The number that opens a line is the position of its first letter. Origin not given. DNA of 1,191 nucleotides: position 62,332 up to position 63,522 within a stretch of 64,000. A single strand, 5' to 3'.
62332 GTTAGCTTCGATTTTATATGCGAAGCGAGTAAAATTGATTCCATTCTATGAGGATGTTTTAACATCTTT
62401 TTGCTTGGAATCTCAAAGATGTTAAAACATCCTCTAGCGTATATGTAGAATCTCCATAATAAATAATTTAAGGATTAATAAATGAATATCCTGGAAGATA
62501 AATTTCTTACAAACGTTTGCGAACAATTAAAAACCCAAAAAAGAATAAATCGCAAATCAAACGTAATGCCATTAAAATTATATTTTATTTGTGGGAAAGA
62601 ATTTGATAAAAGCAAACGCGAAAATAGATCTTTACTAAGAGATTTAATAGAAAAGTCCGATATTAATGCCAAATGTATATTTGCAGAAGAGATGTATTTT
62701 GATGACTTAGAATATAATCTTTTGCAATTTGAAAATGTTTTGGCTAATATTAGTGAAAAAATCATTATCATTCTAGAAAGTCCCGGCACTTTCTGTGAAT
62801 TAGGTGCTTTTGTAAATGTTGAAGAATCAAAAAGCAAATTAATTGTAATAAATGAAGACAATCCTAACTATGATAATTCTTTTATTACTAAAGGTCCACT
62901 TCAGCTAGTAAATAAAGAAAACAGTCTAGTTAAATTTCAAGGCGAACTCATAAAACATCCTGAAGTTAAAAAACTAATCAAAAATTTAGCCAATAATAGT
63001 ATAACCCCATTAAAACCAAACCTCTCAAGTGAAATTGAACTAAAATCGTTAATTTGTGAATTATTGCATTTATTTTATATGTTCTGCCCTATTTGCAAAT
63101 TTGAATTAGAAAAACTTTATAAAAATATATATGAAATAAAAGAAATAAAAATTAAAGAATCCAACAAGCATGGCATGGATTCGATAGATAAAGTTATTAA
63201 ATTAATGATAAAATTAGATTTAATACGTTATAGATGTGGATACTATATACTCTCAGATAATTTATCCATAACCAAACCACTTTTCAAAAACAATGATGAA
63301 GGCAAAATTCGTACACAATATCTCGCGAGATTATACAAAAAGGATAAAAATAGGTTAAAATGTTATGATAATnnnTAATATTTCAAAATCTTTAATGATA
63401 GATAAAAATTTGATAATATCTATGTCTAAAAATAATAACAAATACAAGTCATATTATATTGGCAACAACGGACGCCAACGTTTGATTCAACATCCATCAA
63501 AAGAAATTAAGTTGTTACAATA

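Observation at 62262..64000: Complete-looking type II (NDT-effector) retron at the right edge, missed by ORF-only annotation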

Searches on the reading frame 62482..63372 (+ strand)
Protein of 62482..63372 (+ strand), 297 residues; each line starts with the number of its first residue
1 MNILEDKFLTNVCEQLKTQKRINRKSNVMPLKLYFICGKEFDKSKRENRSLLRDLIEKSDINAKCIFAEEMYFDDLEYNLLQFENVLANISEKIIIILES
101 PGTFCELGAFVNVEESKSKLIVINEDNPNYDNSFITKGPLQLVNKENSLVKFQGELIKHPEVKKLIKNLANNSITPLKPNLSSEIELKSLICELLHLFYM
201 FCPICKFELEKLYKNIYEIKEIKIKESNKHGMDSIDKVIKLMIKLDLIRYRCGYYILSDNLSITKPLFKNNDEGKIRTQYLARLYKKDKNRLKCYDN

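Call 3: search_protein_families(library=padloc, proteins=[window:62482-63372:+], max_evalue=0.01)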
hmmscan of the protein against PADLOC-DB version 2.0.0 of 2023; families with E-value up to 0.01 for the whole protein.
window:62482-63372:+ (297 aa): 3 families
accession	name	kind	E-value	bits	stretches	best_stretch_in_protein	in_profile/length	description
PDLC02928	NDT_II-A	-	4.4e-35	119.5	1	27-287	20-270/279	-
PDLC02930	NDT_II-A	-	9.7e-32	108.6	1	35-285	27-270/272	-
PDLC02929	NDT_II-A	-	5.2e-10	37.4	1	83-174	100-191/199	-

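Call 4: search_protein_families(library=pfam, proteins=[window:62482-63372:+], max_evalue=1)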
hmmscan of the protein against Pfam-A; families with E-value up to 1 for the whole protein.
window:62482-63372:+ (297 aa): 0 families

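Call 10: find_encoding_contigs(protein=window:62482-63372:+, flank=10000, max_places=8)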
Protein window:62482-63372:+ (297 aa): 23 contigs read that carry it; 5 places shown.
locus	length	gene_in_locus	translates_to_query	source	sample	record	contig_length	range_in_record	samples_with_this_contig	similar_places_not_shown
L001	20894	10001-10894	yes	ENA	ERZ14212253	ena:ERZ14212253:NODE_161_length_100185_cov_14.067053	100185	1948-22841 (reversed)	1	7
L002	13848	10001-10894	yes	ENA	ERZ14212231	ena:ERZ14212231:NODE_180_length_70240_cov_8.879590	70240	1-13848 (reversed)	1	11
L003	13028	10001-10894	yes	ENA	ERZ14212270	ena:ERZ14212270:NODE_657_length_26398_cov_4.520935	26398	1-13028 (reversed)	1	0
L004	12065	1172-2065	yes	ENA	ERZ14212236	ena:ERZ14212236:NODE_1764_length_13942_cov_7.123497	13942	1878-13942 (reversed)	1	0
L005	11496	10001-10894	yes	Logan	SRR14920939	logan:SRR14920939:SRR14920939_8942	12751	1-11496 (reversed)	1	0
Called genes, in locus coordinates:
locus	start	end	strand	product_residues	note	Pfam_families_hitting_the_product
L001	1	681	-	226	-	-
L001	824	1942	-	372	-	PF02073:Peptidase_M29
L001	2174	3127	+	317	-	PF01116:F_bP_aldolase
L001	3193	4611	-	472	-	PF00370:FGGY_N, PF02782:FGGY_C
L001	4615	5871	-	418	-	PF00596:Aldolase_II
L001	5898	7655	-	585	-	PF07881:Fucose_iso_N1, PF07882:Fucose_iso_N2, PF02952:Fucose_iso_C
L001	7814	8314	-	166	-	PF00132:Hexapep, PF14602:Hexapep_2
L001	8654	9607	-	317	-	PF02737:3HCDH_N, PF00725:3HCDH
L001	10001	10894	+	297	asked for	PF28093:STM3845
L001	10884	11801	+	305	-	PF00078:RVT_1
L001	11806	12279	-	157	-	PF12900:Pyridox_ox_2, PF01243:PNPOx_N (weak)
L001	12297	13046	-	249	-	PF13484:Fer4_16 (faint), PF13746:Fer4_18 (weak), PF13183:Fer4_8 (faint), PF13534:Fer4_17 (faint), PF13237:Fer4_10 (weak), PF12838:Fer4_7 (weak), PF13187:Fer4_9 (weak), PF14697:Fer4_21 (weak), +1 more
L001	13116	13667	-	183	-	PF28474:DUF8412, PF13376:OmdA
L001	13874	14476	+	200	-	-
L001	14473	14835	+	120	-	-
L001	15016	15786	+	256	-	PF12746:GNAT_acetyltran, PF00583:Acetyltransf_1 (faint)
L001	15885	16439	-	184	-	-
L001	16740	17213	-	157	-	PF00583:Acetyltransf_1, PF13673:Acetyltransf_10, PF13302:Acetyltransf_3 (weak), PF13527:Acetyltransf_9 (weak), PF13508:Acetyltransf_7, PF08445:FR47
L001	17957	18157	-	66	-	-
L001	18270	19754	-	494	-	PF24389:ORC-CDC6-like (faint)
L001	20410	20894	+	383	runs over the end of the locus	PF01527:HTH_Tnp_1 (faint), PF13276:HTH_21 (weak), PF13610:DDE_Tnp_IS240 (faint), PF00665:rve, PF13683:rve_3, PF13333:rve_2 (weak)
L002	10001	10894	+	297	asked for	PF28093:STM3845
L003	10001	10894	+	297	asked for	PF28093:STM3845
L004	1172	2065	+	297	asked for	PF28093:STM3845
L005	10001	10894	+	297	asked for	PF28093:STM3845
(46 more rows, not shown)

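Call 11: search_protein_families(library=ncbifam, proteins=[window:62482-63372:+], max_evalue=0.1)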
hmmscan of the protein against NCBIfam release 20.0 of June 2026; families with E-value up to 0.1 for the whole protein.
window:62482-63372:+ (297 aa): 1 family
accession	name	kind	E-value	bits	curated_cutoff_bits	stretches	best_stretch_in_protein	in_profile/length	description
NF038232.1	STM3845_fam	equivalog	4.8e-38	131.4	100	1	28-275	7-261/277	retron St85 family effector protein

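Call 12: search_protein_families(library=ncbifam, proteins=[L001:10884-11798:+], max_evalue=0.001)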
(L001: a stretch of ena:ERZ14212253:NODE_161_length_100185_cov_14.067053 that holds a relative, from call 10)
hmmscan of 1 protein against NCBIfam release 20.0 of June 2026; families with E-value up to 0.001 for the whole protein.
L001:10884-11798:+ (305 aa): 6 families
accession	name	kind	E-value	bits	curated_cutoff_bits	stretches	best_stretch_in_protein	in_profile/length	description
NF038233.2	retron_St85_RT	exception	1.5e-73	247.6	235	1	5-290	2-288/289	retron St85 family RNA-directed DNA polymerase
NF038237.1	retron_Ec67_fus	exception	1.6e-37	129.2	450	1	20-291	30-326/572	retron Ec67 family RNA-directed DNA polymerase/endonuclease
NF042941.1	Retron_TIR_antiphage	equivalog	1.7e-36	126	600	1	4-293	3-319/464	TIR domain-containing anti-phage reverse transcriptase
TIGR04416.1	group_II_RT_mat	equivalog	1.3e-15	57.4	300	1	83-268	117-311/353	group II intron reverse transcriptase/maturase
NF041747.1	Drt3a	equivalog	1.2e-11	44.6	200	1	86-222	108-243/412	antiviral reverse transcriptase Drt3a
NF041746.1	Drt2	equivalog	7.3e-10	38.6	390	1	136-220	222-302/416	antiviral reverse transcriptase Drt2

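Call 13: search_protein_families(library=padloc, proteins=[L001:10884-11798:+], max_evalue=1e-20)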
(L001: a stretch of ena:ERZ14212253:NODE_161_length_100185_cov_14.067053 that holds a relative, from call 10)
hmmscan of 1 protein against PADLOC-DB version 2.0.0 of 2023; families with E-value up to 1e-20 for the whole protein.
L001:10884-11798:+ (305 aa): 31 families (the best 25 are shown)
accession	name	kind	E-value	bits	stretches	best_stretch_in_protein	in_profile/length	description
PDLC02939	RT_II-A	-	1.2e-70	236.3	1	1-293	2-296/304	-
PDLC02941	RT_II-A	-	1.6e-60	202.8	1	3-299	16-302/309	-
PDLC02936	RT_I-A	-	1.1e-52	177.2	1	2-293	3-299/308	-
PDLC02946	RT_III-A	-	1.8e-52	176.5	1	5-278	39-312/330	-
PDLC02956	RT_XIII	-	2.6e-50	169.8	2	133-298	267-428/469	-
PDLC02942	RT_III-A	-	2.7e-50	169.4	1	5-267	47-299/341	-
PDLC02943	RT_III-A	-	2.2e-48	162.8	1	4-282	26-305/322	-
PDLC02940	RT_II-A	-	5e-47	158.6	1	3-290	187-465/477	-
PDLC03739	RT_Ec107-like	-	1.3e-46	157.4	1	21-253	30-254/307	retron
PDLC02955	RT_X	-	1.5e-46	157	1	11-279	8-269/272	-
PDLC02948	RT_IX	-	7.7e-46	154.6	1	9-281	52-315/317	-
PDLC02961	RT-TIR_XII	-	2.9e-44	149.8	1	17-299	34-333/475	single gene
PDLC02952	RT_VI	-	1.3e-43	147.3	1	5-282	11-275/279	-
PDLC02962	RT-TIR_XII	-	2.5e-43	146.7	1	7-298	21-333/478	single gene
PDLC02945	RT_III-A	-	1.7e-42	143.8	2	9-112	49-154/362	-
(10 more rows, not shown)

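Call 15: find_homologous_proteins(query=window:62482-63372:+, max_evalue=0.00001)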
Query window:62482-63372:+ (297 aa): 83 proteins with E <= 0.00001 among 1833 candidates.
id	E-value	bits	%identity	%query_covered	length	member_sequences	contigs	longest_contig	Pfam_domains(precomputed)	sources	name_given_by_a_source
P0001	5.5e-188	641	100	100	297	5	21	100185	PF28093.1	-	-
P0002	6.0e-82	293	53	100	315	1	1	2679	PF28093.1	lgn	-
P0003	3.4e-71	258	47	99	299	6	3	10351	PF28093.1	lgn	-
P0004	9.3e-71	257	47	99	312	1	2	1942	PF28093.1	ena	-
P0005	8.7e-69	250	46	97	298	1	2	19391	PF28093.1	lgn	-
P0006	3.8e-61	225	43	96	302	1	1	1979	PF28093.1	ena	-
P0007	9.9e-46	175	37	98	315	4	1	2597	PF28093.1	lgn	-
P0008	2.0e-45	174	37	98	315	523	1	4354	PF28093.1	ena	-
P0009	4.9e-44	169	37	99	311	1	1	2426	PF28093.1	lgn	-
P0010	2.1e-43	167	37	99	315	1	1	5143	PF28093.1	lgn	-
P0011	2.7e-43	167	38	98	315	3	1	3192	PF28093.1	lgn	-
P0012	5.5e-43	166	38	99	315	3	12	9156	PF28093.1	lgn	-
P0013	5.5e-43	166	38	98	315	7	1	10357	PF28093.1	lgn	-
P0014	6.5e-43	165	40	99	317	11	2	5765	PF28093.1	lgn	-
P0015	1.4e-42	164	41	77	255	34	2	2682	PF28093.1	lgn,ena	-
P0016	1.8e-42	164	36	99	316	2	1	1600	PF28093.1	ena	-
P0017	4.3e-42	163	38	99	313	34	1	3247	PF28093.1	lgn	-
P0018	1.4e-41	161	36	98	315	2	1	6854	PF28093.1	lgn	-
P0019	3.7e-41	160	37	99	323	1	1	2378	PF28093.1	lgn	-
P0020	8.6e-41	158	36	98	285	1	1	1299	PF28093.1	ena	-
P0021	1.0e-40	158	36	99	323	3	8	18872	PF28093.1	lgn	-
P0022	1.7e-40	157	36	99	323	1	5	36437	PF28093.1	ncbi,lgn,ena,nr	ncbi:MAG: retron St85 family effector protein [Clostridia bacterium]|nr:retron St85 family effector 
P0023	2.0e-40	157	36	99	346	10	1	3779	PF28093.1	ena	-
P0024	6.3e-40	156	36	99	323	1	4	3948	PF28093.1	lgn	-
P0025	8.7e-40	155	36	99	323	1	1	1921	PF28093.1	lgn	-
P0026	9.2e-40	155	36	99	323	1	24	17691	PF28093.1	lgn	-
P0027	9.6e-40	155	36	99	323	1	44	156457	PF28093.1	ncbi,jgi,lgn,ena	-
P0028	1.3e-39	155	34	98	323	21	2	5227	PF28093.1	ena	-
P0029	1.4e-39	155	36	98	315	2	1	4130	PF28093.1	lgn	-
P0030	1.4e-39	154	38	99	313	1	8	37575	PF28093.1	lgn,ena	-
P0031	1.6e-39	154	35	99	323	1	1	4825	PF28093.1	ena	-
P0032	1.6e-39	154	35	99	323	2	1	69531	PF28093.1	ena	-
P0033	2.1e-39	154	36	99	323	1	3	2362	PF28093.1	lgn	-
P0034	2.6e-39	154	35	100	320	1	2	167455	PF28093.1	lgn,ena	-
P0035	3.1e-39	153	35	99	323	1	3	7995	PF28093.1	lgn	-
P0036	3.6e-39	153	36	99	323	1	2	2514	PF28093.1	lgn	-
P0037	4.5e-39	153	36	98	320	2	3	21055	PF28093.1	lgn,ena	-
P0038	1.1e-38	151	36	99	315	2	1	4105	PF28093.1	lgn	-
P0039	1.2e-38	151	36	99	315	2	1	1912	PF28093.1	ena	-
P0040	1.3e-38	151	36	99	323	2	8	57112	PF28093.1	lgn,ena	-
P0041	1.7e-38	151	37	99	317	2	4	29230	PF28093.1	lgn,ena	-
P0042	1.8e-38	151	35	99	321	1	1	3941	PF28093.1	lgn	-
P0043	2.7e-38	150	35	99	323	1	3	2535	PF28093.1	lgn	-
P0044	3.0e-38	150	36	97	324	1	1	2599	PF28093.1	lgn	-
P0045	3.1e-38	150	36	90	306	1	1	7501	PF28093.1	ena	-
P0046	1.3e-37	148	34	99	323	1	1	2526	PF28093.1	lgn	-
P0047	1.3e-37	148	35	99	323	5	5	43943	PF28093.1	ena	-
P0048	2.9e-37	147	35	98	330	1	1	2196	PF28093.1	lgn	-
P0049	3.3e-37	147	32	99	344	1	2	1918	PF28093.1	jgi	jgi:hypothetical protein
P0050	1.0e-36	145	34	97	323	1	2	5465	PF28093.1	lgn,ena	-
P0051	9.6e-36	142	34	99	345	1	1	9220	PF28093.1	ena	-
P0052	8.0e-34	136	37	84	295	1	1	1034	PF28093.1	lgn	-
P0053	1.3e-30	125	34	98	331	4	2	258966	PF28093.1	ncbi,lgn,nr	ncbi:MAG: hypothetical protein E7271_05725 [Lachnospiraceae bacterium]|nr:hypothetical protein [Lach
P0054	3.6e-29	120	33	100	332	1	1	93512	PF28093.1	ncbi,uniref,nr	ncbi:retron St85 family effector protein [Clostridium cibarium]|uniref:Uncharacterized protein n=1 T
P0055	2.3e-27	114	35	70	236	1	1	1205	PF28093.1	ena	-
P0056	5.0e-27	113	32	100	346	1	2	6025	PF28093.1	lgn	-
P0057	3.0e-26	111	38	70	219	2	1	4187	PF28093.1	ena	-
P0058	7.5e-21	93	38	59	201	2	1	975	PF28093.1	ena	-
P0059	4.5e-19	87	36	53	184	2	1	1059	PF28093.1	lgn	-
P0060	9.1e-15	73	33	66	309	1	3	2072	PF28093.1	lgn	-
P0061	7.2e-13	67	48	30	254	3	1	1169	PF28093.1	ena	-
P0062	9.4e-13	66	43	37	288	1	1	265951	PF28093.1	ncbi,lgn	ncbi:MAG: retron St85 family effector protein [Candidatus Auribacterota bacterium]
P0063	1.5e-11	62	30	80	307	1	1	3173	PF28093.1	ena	-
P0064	2.0e-11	62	40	40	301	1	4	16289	PF28093.1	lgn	-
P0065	1.8e-9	56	33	52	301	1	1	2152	PF28093.1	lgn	-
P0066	2.7e-9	55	46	21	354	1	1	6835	PF28093.1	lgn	-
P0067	1.5e-8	53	34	40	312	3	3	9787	PF28093.1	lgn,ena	-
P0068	6.5e-8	51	30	56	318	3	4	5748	PF28093.1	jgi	jgi:hypothetical protein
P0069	6.5e-8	51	31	59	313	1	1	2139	PF28093.1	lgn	-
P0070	8.9e-8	50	31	56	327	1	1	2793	PF28093.1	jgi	jgi:hypothetical protein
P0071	9.8e-8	50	30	56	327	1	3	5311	PF28093.1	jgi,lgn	-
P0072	1.5e-7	49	30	56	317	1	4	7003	PF28093.1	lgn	-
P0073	1.9e-7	49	31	56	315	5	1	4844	PF28093.1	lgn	-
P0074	2.0e-7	49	38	37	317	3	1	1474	PF28093.1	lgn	-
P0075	3.0e-7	48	28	53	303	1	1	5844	PF28093.1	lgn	-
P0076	4.3e-7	48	39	27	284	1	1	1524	PF28093.1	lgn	-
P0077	4.6e-7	48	32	50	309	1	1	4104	PF28093.1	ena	-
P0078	5.9e-7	47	36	40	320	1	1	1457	PF28093.1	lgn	-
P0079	1.1e-6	47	32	48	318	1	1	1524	PF28093.1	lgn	-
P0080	1.5e-6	46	26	59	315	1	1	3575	PF28093.1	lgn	-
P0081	3.2e-6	45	32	50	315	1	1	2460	PF28093.1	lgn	-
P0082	3.3e-6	45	35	40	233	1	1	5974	PF28093.1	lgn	-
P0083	3.4e-6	45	35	37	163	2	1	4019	PF28093.1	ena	-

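Call 18: search_solved_structures(query=A1, max_evalue=1, show_alignments=2)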
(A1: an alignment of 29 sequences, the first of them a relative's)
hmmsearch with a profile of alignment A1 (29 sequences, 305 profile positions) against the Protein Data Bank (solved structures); distinct sequences matched with E-value up to 1: 2.
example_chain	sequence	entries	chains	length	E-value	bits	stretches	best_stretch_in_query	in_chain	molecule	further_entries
7v9x_C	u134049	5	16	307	5e-32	114.8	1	3-292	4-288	retron St85 family effector protein | Retron Ec86 putative ribosyltransferase/DNA-binding protein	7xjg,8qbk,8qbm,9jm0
8qbl_G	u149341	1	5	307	1.2e-30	110.4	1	3-292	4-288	Retron Ec86 putative ribosyltransferase/DNA-binding protein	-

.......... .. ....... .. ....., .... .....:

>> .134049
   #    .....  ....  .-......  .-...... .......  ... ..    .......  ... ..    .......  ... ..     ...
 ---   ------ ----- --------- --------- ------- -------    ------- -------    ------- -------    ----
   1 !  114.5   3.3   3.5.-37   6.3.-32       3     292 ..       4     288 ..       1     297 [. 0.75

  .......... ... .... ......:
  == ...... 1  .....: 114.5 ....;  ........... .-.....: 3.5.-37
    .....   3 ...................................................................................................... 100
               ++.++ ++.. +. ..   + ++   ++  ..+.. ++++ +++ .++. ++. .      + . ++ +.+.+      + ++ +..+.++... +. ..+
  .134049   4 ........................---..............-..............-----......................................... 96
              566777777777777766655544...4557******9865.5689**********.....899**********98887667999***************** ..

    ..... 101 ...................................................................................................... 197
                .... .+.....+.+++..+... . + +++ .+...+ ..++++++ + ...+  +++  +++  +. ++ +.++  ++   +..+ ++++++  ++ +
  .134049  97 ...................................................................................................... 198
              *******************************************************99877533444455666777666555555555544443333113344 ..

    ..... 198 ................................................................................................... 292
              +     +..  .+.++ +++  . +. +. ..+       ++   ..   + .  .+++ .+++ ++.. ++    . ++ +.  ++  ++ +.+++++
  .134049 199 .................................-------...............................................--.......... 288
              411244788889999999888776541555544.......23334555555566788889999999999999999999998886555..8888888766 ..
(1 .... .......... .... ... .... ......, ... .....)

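Call 19: search_solved_structures(query=L001:10884-11798:+, max_evalue=0.001)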
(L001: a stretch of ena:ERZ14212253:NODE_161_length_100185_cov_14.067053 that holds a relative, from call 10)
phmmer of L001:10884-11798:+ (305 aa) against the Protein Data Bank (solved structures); distinct sequences matched with E-value up to 0.001: 14.
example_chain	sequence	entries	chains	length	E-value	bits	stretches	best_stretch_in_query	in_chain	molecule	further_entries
7v9x_A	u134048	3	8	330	1.4e-33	119.9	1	24-296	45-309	RNA-directed DNA polymerase from retron EC86 | Retron Ec86 reverse transcriptase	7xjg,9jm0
7v9u_A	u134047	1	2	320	1.4e-33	119.9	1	24-296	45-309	RNA-directed DNA polymerase from retron EC86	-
8qbk_A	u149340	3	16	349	1.6e-33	119.7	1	24-296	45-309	Retron Ec86 reverse transcriptase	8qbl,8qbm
9n69_E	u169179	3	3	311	2e-32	116.2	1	21-275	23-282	RNA-directed DNA polymerase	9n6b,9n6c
22et_A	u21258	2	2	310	5e-30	108.3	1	18-291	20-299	Retron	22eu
9l7p_E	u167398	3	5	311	1.1e-25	94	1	24-291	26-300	Retron St85 family RNA-directed DNA polymerase | Retron I-A Ec78 reverse transcriptase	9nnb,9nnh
9kjx_A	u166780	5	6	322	1.3e-25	93.8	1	24-291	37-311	RNA-directed DNA polymerase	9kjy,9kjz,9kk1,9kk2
9vhe_A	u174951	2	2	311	8.8e-25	91.1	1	25-287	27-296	Retron Ec78 reverse transcriptase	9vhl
9e8z_H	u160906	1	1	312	3.2e-21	79.4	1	21-287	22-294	Retron Ec83 reverse transcriptase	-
36ht_A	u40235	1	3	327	5.4e-20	75.3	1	8-274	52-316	Retron-Kva2 Reverse Transcriptase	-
9lm3_A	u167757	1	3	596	4.6e-16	62.5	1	24-254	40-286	Retron Ec67 protein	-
9i2f_C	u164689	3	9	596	4.6e-16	62.5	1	24-254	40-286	Retron Ec67 protein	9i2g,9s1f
8bgj_A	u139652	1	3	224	3.6e-09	39.8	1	20-231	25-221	RNA-directed DNA polymerase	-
9ioa_A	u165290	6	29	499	0.00011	25.2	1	89-214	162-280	RNA-dependent DNA polymerase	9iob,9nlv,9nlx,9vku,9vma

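Call 20: find_related_loci(query=A1, collection=genome_contigs, flank=3000)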
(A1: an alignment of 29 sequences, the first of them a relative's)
Query A1 (297 aa) in genome_contigs; peptide patterns used: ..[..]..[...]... (x = any residue, [..] = any of these).
9 stretches matched a pattern; 5 encode a relative of the query (tblastn E <= 1e-3); 5 distinct loci.
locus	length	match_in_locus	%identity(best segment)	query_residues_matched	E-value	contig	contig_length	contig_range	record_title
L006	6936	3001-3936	37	1-292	6e-52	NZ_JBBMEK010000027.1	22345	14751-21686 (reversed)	Coprococcus intestinihominis strain CLA-AA-H190 CLAAAH190_contig_27_length_22345, whole genome shotgun sequence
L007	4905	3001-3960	36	1-293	7e-49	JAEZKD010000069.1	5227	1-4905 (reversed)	MAG: Bacillota bacterium isolate OH_CDB_262 k127_1104029, whole genome shotgun sequence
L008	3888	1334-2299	36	1-295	9e-48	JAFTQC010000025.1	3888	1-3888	MAG: Clostridia bacterium isolate RGIG4047 Roe_deer_Cecum-5__c4412, whole genome shotgun sequence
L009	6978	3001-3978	34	1-292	3e-39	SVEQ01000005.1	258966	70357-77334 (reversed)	MAG: Lachnospiraceae bacterium isolate SIG310 NODE_63_length_258966_cov_24.573234, whole genome shotgun sequence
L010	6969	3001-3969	33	2-297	3e-37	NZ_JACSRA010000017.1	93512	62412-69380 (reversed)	Clostridium cibarium strain Sa3CVN1 NODE_17_length_93512_cov_55.123070, whole genome shotgun sequence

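Call 21: find_encoding_contigs(protein=P0002, flank=2500, max_places=2)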
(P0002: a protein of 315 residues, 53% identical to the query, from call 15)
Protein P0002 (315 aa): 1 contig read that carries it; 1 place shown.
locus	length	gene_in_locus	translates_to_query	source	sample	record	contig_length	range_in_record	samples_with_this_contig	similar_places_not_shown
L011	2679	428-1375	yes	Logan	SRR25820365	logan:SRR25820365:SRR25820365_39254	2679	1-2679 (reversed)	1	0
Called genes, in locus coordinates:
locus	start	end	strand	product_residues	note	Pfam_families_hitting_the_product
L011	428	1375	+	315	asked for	PF28093:STM3845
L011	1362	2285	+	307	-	PF00078:RVT_1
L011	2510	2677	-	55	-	?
